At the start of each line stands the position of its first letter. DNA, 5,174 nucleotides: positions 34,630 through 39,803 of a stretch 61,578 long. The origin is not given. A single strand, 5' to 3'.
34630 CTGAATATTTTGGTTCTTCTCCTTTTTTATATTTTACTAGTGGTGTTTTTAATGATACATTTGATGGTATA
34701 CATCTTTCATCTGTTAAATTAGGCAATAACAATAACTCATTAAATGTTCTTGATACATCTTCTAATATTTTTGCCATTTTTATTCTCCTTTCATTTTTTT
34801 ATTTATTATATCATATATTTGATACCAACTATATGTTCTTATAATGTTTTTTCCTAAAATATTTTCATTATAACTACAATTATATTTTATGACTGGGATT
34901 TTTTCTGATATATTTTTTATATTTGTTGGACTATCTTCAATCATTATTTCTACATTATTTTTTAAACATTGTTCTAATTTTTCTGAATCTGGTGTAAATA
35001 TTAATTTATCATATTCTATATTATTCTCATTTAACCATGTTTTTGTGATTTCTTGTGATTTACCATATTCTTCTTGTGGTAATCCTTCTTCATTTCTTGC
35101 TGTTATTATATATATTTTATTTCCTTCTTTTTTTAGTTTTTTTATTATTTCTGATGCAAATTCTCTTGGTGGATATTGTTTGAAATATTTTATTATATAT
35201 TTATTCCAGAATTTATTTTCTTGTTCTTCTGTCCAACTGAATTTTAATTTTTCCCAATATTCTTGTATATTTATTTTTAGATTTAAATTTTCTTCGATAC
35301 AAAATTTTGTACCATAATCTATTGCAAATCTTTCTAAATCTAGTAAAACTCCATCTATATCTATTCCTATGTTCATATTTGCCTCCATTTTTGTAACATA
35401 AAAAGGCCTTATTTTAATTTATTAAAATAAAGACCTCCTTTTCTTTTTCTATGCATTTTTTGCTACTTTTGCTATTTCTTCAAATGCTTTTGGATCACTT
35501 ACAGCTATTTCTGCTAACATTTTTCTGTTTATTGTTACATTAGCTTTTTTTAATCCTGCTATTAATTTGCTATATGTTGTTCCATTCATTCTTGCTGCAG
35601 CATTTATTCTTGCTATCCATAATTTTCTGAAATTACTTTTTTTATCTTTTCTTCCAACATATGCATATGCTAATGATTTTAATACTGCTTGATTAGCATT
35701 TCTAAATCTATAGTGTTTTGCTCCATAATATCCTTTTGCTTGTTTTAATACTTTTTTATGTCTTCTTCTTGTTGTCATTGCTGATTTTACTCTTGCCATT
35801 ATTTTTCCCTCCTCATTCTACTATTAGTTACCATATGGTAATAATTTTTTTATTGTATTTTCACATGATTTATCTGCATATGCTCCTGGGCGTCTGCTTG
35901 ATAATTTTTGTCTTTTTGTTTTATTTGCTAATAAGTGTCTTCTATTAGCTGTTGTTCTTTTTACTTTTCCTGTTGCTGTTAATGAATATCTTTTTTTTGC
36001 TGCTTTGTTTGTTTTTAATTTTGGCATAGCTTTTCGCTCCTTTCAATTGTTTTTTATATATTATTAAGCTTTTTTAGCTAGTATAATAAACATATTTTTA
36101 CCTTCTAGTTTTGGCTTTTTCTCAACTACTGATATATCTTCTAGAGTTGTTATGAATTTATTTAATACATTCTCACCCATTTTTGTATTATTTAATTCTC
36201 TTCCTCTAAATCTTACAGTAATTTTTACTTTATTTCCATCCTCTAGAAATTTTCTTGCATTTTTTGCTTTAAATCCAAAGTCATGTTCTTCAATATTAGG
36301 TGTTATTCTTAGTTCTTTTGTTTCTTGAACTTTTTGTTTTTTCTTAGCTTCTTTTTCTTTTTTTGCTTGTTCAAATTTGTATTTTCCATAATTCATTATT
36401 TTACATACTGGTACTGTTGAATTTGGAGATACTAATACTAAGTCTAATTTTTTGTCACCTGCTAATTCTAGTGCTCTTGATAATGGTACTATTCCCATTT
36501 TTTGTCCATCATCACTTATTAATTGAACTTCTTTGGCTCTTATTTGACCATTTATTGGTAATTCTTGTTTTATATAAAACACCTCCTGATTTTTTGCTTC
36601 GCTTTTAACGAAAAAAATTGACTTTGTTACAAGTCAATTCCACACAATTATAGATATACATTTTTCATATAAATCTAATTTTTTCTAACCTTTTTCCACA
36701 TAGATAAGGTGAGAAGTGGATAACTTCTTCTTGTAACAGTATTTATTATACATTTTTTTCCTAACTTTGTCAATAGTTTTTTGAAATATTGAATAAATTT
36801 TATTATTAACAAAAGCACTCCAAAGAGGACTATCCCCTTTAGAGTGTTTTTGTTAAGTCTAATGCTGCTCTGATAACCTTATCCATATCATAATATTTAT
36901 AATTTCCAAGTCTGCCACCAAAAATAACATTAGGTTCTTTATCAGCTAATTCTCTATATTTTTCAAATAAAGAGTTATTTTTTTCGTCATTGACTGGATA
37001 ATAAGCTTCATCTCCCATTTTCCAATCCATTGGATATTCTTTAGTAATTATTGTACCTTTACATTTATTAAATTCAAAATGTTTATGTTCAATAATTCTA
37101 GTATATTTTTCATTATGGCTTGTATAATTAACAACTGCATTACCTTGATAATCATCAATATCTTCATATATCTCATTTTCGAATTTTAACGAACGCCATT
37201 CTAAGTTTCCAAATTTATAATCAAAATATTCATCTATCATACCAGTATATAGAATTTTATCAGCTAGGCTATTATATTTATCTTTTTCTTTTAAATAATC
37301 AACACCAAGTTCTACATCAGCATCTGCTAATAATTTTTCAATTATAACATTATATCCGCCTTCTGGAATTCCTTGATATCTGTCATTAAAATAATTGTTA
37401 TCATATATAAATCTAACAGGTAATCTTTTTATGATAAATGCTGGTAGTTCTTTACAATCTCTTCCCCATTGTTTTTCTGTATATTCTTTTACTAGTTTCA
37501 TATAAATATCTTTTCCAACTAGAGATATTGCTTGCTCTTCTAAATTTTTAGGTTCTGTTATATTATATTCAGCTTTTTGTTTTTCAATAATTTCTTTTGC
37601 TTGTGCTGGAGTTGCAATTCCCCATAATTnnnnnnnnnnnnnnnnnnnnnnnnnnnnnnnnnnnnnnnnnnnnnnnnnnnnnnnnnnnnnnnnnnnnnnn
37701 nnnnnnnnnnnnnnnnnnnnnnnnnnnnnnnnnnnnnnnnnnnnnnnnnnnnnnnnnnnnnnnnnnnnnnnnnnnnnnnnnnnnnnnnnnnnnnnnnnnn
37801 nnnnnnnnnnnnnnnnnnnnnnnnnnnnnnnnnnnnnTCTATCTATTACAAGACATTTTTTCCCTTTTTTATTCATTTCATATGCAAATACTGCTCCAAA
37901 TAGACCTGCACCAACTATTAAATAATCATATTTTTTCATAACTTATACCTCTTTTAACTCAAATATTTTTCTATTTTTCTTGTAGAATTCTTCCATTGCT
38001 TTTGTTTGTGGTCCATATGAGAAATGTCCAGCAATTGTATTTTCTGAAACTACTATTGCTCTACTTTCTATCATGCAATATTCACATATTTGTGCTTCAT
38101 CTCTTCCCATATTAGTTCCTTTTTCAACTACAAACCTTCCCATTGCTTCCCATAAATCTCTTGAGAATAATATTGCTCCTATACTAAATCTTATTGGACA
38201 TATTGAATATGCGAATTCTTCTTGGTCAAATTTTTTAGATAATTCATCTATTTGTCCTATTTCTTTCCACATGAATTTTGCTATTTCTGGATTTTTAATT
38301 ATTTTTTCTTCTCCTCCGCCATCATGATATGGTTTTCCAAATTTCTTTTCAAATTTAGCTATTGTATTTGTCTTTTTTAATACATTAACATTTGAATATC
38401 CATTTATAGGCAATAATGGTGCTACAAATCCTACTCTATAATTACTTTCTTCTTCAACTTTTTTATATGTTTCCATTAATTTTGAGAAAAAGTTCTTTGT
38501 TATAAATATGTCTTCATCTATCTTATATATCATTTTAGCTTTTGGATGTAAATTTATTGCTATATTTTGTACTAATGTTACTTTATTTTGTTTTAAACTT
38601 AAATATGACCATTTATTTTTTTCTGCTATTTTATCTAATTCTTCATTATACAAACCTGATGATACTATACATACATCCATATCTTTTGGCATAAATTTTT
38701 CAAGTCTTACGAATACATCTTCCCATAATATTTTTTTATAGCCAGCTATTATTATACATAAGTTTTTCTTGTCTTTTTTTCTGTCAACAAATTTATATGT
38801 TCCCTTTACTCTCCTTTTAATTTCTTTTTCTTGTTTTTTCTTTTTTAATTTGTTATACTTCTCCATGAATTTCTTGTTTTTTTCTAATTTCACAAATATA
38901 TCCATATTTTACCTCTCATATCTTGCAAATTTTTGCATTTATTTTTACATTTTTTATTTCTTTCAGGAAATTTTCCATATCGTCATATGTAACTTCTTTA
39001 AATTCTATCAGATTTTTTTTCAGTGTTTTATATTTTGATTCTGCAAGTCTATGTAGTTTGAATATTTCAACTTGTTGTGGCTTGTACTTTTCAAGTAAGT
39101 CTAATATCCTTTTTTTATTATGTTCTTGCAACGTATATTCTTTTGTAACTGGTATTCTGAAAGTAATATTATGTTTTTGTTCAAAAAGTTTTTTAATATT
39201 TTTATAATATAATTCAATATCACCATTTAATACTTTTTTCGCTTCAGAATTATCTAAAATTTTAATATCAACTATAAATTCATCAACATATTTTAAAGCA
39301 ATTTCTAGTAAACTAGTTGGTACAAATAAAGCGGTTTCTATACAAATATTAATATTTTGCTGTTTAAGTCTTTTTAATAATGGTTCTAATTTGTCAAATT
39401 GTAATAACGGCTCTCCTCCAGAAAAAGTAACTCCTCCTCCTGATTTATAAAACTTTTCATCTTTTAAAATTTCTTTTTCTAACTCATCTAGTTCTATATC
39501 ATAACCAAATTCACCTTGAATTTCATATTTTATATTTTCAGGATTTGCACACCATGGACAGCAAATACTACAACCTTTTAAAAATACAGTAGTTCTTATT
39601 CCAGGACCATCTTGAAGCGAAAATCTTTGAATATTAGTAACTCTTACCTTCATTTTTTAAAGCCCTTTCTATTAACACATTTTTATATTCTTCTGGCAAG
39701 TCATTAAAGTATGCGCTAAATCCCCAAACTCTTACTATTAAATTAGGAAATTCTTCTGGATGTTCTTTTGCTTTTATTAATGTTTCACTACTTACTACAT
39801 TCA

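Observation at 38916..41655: Glycyl radical enzyme and its activase embedded in a cell-wall glycan biosynthesis locus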

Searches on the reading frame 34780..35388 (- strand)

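Call 18: search_protein_families(library=pfam, proteins=[window:34780-35388:-], max_evalue=0.001)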
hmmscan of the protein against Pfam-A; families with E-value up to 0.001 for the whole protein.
window:34780-35388:- (202 aa): 1 family
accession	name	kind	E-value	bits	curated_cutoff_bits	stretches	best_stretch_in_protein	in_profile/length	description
PF06941.18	NT5C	-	6.4e-11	42.9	24.8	1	5-195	2-174/180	5' nucleotidase, deoxy (Pyrimidine), cytosolic type C protein (NT5C)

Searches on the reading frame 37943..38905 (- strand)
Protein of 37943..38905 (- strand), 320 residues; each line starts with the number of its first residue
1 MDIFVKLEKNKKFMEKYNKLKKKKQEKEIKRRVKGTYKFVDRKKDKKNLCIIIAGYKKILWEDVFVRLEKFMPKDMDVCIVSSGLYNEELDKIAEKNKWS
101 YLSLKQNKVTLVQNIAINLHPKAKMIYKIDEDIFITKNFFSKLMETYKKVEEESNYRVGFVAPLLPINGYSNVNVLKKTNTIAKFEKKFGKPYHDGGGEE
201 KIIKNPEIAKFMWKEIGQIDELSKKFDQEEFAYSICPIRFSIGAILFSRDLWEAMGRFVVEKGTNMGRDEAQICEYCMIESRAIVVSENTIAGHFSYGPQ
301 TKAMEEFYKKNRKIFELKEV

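Call 6: search_protein_families(library=pfam, proteins=[window:37943-38905:-], max_evalue=0.01)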
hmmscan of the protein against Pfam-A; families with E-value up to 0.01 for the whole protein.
window:37943-38905:- (320 aa): 1 family
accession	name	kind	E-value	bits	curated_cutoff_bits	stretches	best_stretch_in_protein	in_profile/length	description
PF01762.27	Galactosyl_T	-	0.0024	18.1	23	1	108-152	66-111/195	Galactosyltransferase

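Call 7: search_protein_families(library=ncbifam, proteins=[window:37943-38905:-], max_evalue=0.01)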
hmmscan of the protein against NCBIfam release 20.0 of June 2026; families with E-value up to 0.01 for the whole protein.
window:37943-38905:- (320 aa): 0 families

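Call 52: find_homologous_proteins(query=window:37943-38905:-, max_evalue=0.00001)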
Query window:37943-38905:- (320 aa): 775 proteins with E <= 0.00001 among 2742 candidates; the best 120 are listed.
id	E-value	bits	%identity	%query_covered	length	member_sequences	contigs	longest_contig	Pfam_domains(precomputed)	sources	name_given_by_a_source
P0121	3.7e-204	695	98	100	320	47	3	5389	-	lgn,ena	-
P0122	4.8e-178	609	86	99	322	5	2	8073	-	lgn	-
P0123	7.5e-174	595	81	99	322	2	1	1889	-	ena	-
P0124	1.3e-170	584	80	99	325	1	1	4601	-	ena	-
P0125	1.7e-161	555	76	100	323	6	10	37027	-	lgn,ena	-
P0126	8.8e-144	496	69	99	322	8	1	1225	-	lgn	-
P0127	2.6e-143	495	67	99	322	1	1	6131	-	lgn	-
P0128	2.6e-143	495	69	99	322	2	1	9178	-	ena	-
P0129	2.6e-142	491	68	99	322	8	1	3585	-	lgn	-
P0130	8.5e-142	490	66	99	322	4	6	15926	-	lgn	-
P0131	1.0e-141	490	66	99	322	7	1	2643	-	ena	-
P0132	1.1e-141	489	66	99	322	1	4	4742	-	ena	-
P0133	2.8e-141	488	66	99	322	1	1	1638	-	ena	-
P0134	3.6e-141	488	66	99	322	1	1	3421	-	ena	-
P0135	5.5e-141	487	66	99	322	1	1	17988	-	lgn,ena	-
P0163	4.0e-125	435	61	99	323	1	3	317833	-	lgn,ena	-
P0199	5.0e-113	395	57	98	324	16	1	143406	-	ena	-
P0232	1.3e-99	351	50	98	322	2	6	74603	-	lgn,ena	-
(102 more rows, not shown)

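Call 59: predict_structure(alignment_id=A3)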
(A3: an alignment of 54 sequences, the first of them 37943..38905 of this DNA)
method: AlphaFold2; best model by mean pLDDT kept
length: 320 residues; sequences in the alignment: 54
mean_pLDDT: 93.9   pTM: 0.91
mean pLDDT of the five models: 93.9, 93.6, 93.4, 92.6, 92.2
residues with pLDDT >= 90: 276; 70-90: 40; 50-70: 4; < 50: 0
segments of 3 or more residues with pLDDT < 50: none
pLDDT, mean of each block of 10 residues (from residue 1): 73 87 92 96 98 94 96 96 94 98 96 98 98 97 98 98 94 95 97 89 95 88 95 94 93 97 91 96 98 94 97 86
secondary structure, 60 per line:
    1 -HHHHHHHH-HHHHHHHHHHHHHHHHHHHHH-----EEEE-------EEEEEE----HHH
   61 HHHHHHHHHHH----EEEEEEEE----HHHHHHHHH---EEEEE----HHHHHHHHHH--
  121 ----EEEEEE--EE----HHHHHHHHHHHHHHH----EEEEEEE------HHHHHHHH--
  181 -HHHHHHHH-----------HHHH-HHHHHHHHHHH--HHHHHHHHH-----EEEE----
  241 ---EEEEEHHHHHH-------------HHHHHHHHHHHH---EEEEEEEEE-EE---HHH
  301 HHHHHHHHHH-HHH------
elements in order: H2-9 H11-31 E37-40 E48-53 H58-71 E76-83 H88-96 E100-104 H109-118 E125-130 H139-153 E158-164 H171-178 H182-189 H201-204 H206-216 H219-227 E233-236 E244-248 H249-254 H268-279 E283-291 H298-310
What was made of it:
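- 37943..38905 (-): 320-aa GT-A fold glycosyltransferase with an invariant D130-E-D132 motif and no Pfam family ('c7'). AF2 pLDDT 93.9 (call 59).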

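Call 61: fold_search(model_id=the predicted structure, library=pdb)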
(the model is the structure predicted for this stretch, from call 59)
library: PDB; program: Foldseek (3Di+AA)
matches with E <= 10: 1576; with E <= 0.001: 197
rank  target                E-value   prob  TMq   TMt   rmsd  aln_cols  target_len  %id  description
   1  2z87_A                6.5e-08  1.00  0.46  0.26  15.4       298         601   15  Crystal structure of chondroitin polymerase from Escherichia coli strain K4 (K4CP) complexed with UDP-GalNAc and UDP (released 2008-09-16)
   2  2z86_A                8.3e-08  1.00  0.44  0.26  16.0       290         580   17  Crystal structure of chondroitin polymerase from Escherichia coli strain K4 (K4CP) complexed with UDP-GlcUA and UDP (released 2008-09-16)
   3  1fo8                  1.1e-07  1.00  0.40  0.39  12.0       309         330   12  CRYSTAL STRUCTURE OF N-ACETYLGLUCOSAMINYLTRANSFERASE I (released 2001-04-25)
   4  2z87_B                1.8e-07  1.00  0.43  0.25  11.2       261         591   14  Crystal structure of chondroitin polymerase from Escherichia coli strain K4 (K4CP) complexed with UDP-GalNAc and UDP (released 2008-09-16)
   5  1foa                  2.0e-07  1.00  0.44  0.41   6.0       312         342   12  CRYSTAL STRUCTURE OF N-ACETYLGLUCOSAMINYLTRANSFERASE I (released 2001-05-16)
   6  2z86_D                2.4e-07  1.00  0.44  0.26  15.5       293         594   15  Crystal structure of chondroitin polymerase from Escherichia coli strain K4 (K4CP) complexed with UDP-GlcUA and UDP (released 2008-09-16)
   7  1fo9                  2.8e-07  1.00  0.43  0.41  11.5       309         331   10  CRYSTAL STRUCTURE OF N-ACETYLGLUCOSAMINYLTRANSFERASE I (released 2001-04-25)
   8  8z0o_B                3.2e-07  1.00  0.41  0.19  13.8       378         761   12  Cryo-EM structure of chitin synthase (released 2024-12-04)
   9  8k3r_A                4.1e-07  1.00  0.42  0.21  10.0       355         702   11  S. cerevisiae Chs1 in apo state incubated with GlcNAc (released 2023-08-16)
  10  8sne_A                4.6e-07  1.00  0.47  0.32   7.5       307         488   11  Chlorella virus Hyaluronan Synthase bound to GlcA extended GlcNAc primer and UDP (released 2024-05-01)
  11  8k3q_A                4.9e-07  1.00  0.42  0.20   9.1       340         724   11  S. cerevisiae Chs1 in apo state (released 2023-10-18)
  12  7sp8_A                5.6e-07  1.00  0.46  0.31   7.4       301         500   11  Chlorella virus Hyaluronan Synthase bound to UDP-GlcNAc (released 2022-04-06)
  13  2z86_B                5.9e-07  1.00  0.47  0.27  14.7       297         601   13  Crystal structure of chondroitin polymerase from Escherichia coli strain K4 (K4CP) complexed with UDP-GlcUA and UDP (released 2008-09-16)
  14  8k52_B                6.7e-07  1.00  0.41  0.19  13.8       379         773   12  Cryo-EM structure of chitin synthase (released 2024-12-04)
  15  6yv7_B                9.1e-07  1.00  0.45  0.42  12.1       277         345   14  Mannosyltransferase PcManGT from Pyrobaculum calidifontis (released 2020-07-22)
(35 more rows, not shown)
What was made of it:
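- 37943..38905 (-): Foldseek hits are GT-A glycosyltransferases at TM 0.40-0.47 (call 61).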

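Call 85: find_encoding_contigs(protein=P0163, flank=7000, max_places=1)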
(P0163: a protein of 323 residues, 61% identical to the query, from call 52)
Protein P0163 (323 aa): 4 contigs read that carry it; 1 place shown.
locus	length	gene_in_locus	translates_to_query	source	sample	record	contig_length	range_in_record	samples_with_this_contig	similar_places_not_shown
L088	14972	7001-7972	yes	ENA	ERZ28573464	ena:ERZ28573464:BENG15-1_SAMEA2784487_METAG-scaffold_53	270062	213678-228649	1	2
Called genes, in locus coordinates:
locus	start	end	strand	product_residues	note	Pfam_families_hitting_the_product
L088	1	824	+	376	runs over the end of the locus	PF13439:Glyco_transf_4, PF00534:Glycos_transf_1, PF13692:Glyco_trans_1_4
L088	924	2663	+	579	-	PF17994:Glft2_N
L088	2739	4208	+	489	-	PF01943:Polysacc_synt, PF13440:Polysacc_synt_3, PF03023:MurJ (weak)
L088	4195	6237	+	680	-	PF02901:PFL-like, PF01228:Gly_radical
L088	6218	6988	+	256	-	PF13353:Fer4_12, PF04055:Radical_SAM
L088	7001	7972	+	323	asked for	-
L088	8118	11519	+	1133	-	PF00652:Ricin_B_lectin, PF14200:RicinB_lectin_2, PF14200:RicinB_lectin_2, PF00652:Ricin_B_lectin (weak), PF14200:RicinB_lectin_2, PF14200:RicinB_lectin_2, PF14200:RicinB_lectin_2, PF01183:Glyco_hydro_25, +3 more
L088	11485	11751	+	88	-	PF01183:Glyco_hydro_25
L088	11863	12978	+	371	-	PF13450:NAD_binding_8, PF01593:Amino_oxidase (weak), PF03275:GLF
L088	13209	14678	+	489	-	PF27792:CHIM_prot, PF02366:PMT (weak), PF13231:PMT_2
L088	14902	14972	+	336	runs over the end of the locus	PF00106:adh_short (weak), PF01073:3Beta_HSD, PF01370:Epimerase, PF02719:Polysacc_synt_2, PF03435:Sacchrp_dh_NADP (weak), PF04321:RmlD_sub_bind, PF13460:NAD_binding_10 (faint), PF16363:GDP_Man_Dehyd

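Call 86: find_encoding_contigs(protein=P0199, flank=7000, max_places=1)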
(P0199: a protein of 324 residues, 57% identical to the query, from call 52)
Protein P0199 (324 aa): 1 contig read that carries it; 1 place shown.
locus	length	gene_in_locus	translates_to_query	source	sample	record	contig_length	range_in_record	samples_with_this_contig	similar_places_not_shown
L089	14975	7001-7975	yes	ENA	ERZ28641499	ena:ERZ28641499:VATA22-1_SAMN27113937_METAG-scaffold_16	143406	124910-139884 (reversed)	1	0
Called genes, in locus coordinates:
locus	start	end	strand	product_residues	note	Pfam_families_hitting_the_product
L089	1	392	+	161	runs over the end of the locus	PF12671:Amidase_6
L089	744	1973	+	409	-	PF00579:tRNA-synt_1b, PF22421:SYY_C-terminal, PF01479:S4 (weak)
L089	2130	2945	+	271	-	PF01522:Polysacc_deac_1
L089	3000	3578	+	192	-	-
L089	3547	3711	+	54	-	-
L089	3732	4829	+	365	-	PF00953:Glycos_transf_4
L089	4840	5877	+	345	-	PF26334:Gtf3_N, PF26337:Gtf3_C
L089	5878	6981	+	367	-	PF13450:NAD_binding_8, PF01593:Amino_oxidase, PF03275:GLF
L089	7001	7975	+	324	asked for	-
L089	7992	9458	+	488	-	PF01943:Polysacc_synt, PF13440:Polysacc_synt_3, PF03023:MurJ (weak), PF01554:MatE (weak)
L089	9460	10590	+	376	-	PF20706:GT4-conflict, PF00534:Glycos_transf_1, PF13692:Glyco_trans_1_4, PF13524:Glyco_trans_1_2 (faint)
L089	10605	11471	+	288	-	PF00535:Glycos_transf_2, PF10111:Glyco_tranf_2_2, PF13641:Glyco_tranf_2_3 (weak)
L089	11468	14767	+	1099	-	-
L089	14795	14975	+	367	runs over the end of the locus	PF02350:Epimerase_2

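Call 87: find_encoding_contigs(protein=P0232, flank=7000, max_places=1)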
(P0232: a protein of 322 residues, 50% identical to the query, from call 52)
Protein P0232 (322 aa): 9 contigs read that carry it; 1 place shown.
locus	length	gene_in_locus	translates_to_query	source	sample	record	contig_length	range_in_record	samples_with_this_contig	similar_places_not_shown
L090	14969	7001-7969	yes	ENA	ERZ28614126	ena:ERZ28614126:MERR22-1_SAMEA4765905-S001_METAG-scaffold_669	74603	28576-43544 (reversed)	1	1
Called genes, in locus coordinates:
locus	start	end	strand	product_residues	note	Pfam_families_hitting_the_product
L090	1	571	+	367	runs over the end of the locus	PF13450:NAD_binding_8, PF03275:GLF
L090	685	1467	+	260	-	PF14393:DUF4422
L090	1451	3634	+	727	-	PF13439:Glyco_transf_4, PF13477:Glyco_trans_4_2 (weak), PF00534:Glycos_transf_1, PF13692:Glyco_trans_1_4, PF13439:Glyco_transf_4 (weak), PF00534:Glycos_transf_1, PF13692:Glyco_trans_1_4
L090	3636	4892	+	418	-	PF04932:Wzy_C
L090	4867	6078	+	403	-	PF13439:Glyco_transf_4 (faint), PF00534:Glycos_transf_1, PF13692:Glyco_trans_1_4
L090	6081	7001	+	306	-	PF09612:HtrL_YibB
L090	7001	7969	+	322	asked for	-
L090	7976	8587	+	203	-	PF00132:Hexapep, PF14602:Hexapep_2 (weak)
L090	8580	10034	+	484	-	PF01943:Polysacc_synt, PF13440:Polysacc_synt_3, PF03023:MurJ, PF01554:MatE (weak)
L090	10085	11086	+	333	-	PF00106:adh_short (weak), PF01073:3Beta_HSD, PF01370:Epimerase, PF02719:Polysacc_synt_2, PF04321:RmlD_sub_bind, PF07993:NAD_binding_4, PF13460:NAD_binding_10 (weak), PF16363:GDP_Man_Dehyd, +1 more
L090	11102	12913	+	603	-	PF00483:NTP_transferase, PF12804:NTP_transf_3, PF00155:Aminotran_1_2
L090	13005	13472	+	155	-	PF04892:VanZ-LLP1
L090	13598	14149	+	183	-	PF17761:DUF1016_N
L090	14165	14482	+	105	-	PF06250:YhcG_C, PF13588:HSDR_N_2 (faint)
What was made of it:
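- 37943..38905 (-): It occurs next to glf with or without the GRE (calls 85-87).
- Loci that are otherwise similar lack the GRE-AE pair (L089, L090), so the pair looks like an optional decoration (calls 86, 87).
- Tried and rejected: I rejected this because c7 occurs next to glf in loci without any GRE (calls 86, 87).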

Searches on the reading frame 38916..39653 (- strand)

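Call 6: search_protein_families(library=pfam, proteins=[window:38916-39653:-], max_evalue=0.01)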
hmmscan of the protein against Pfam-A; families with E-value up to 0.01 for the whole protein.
window:38916-39653:- (245 aa): 2 families
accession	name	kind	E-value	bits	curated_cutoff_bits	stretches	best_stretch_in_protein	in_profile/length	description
PF13353.11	Fer4_12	-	1.6e-16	61.2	22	1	15-131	2-116/137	4Fe-4S single cluster domain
PF04055.27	Radical_SAM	-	1.1e-15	58.6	29.5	1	24-177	3-158/166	Radical SAM superfamily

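Call 7: search_protein_families(library=ncbifam, proteins=[window:38916-39653:-], max_evalue=0.01)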
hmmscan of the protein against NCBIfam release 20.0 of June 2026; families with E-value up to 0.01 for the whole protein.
window:38916-39653:- (245 aa): 29 families (the best 25 are shown)
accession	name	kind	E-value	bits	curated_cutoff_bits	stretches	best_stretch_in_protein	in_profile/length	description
TIGR02494.1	PFLE_PFLC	subfamily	3e-61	207.2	174.35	2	50-228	101-281/293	glycyl-radical enzyme activating protein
NF007483.0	PRK10076.1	equivalog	7.3e-55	186.2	326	2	49-224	94-269/292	[formate-C-acetyltransferase]-activating enzyme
NF043069.1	T4HPD_activ_SAM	equivalog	6.3e-54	183.4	425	2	49-242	100-297/299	trans-4-hydroxy-L-proline dehydratase activase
NF048010.1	SfplDhtActHpsHDes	equivalog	3.7e-47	160.6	430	2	48-225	107-288/298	(2S)-3-sulfopropanediol dehydratase activating enzyme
NF033719.1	ind_deCO2_activ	equivalog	3.7e-46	157.8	425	2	52-236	110-296/302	indoleacetate decarboxylase activase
NF048008.1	SfplDhtActHpfHKleb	equivalog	6.4e-45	153.8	500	2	49-236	103-292/308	(2S)-3-sulfopropanediol dehydratase activating enzyme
TIGR04003.1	rSAM_BssD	equivalog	6.9e-44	150.3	496.45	2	47-237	102-297/314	[benzylsuccinate synthase]-activating enzyme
NF033717.2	HPDL_rSAM_activ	equivalog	5e-43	147.5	420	2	52-242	111-301/311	4-hydroxyphenylacetate decarboxylase activase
TIGR04395.1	cutC_activ_rSAM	equivalog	5.5e-40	137.5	360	2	52-233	109-297/309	choline TMA-lyase-activating enzyme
TIGR02493.1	PFLA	equivalog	1.9e-39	135.5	231.75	1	5-225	2-221/235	pyruvate formate-lyase-activating protein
NF008356.0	PRK11145.1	equivalog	2.9e-26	92.3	375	1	4-228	6-232/246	pyruvate formate lyase 1-activating protein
TIGR04041.1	activase_YjjW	hypoth_equivalog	1.2e-23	84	250.2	2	55-239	95-271/276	YjjW family glycine radical enzyme activase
TIGR02495.1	NrdG2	equivalog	1.3e-22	80.1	131.15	1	5-190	2-183/193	anaerobic ribonucleoside-triphosphate reductase activating protein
TIGR02491.1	NrdG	equivalog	2.4e-15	56.8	126.1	1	5-99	2-93/154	anaerobic ribonucleoside-triphosphate reductase activating protein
NF008335.0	PRK11121.1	equivalog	7.9e-08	32.2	199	1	14-99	12-95/154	anaerobic ribonucleoside-triphosphate reductase-activating protein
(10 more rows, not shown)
